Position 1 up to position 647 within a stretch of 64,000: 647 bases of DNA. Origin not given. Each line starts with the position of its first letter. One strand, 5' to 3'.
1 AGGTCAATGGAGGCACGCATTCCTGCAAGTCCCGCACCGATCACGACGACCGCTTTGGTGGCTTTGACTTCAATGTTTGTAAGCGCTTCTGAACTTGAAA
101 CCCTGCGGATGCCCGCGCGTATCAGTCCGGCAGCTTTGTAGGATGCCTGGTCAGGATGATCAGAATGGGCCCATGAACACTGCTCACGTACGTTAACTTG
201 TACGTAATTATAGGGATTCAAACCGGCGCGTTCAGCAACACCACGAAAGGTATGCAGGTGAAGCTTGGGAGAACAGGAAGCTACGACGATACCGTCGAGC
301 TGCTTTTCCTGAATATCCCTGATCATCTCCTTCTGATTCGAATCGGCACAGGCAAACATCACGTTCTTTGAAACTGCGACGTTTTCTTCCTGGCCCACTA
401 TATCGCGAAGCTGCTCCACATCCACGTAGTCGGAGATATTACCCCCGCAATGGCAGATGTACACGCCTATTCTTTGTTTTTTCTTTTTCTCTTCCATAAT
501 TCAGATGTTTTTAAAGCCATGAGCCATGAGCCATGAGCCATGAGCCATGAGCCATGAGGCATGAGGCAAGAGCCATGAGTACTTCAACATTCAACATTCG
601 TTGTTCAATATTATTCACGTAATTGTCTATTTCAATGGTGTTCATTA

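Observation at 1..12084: FNR-associated island combining Hdr-like flavoproteins with a complete set of sulfur-carrier proteins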

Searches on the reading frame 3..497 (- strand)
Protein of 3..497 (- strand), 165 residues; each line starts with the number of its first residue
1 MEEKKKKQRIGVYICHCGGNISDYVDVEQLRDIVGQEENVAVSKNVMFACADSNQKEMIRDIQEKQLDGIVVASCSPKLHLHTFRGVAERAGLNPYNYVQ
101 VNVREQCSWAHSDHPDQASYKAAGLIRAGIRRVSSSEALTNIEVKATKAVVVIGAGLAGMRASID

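Call 7: search_protein_families(library=pfam, proteins=[window:3-497:-], max_evalue=0.01)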
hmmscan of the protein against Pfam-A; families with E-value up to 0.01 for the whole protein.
seq(165 aa): 0 families

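Call 9: search_protein_families(library=ncbifam, proteins=[window:3-497:-], max_evalue=0.001)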
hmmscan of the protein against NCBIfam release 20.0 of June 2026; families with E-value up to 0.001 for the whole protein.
seq(165 aa): 3 families
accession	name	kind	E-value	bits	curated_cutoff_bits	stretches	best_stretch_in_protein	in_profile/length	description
NF040770.1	hetero_SS_HdrA2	exception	4.6e-55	187.1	1100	1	9-165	1-157/777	CoB-CoM heterodisulfide reductase HdrA2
NF041891.1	hdrA_Methbact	equivalog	3e-37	128.3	1300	1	9-164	2-150/762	ferredoxin:CoB-CoM heterodisulfide reductase subunit HdrA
NF041778.1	hetero_SS_HdrA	equivalog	4e-35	120.9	1400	1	6-164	4-159/771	ferredoxin:CoB-CoM heterodisulfide reductase subunit HdrA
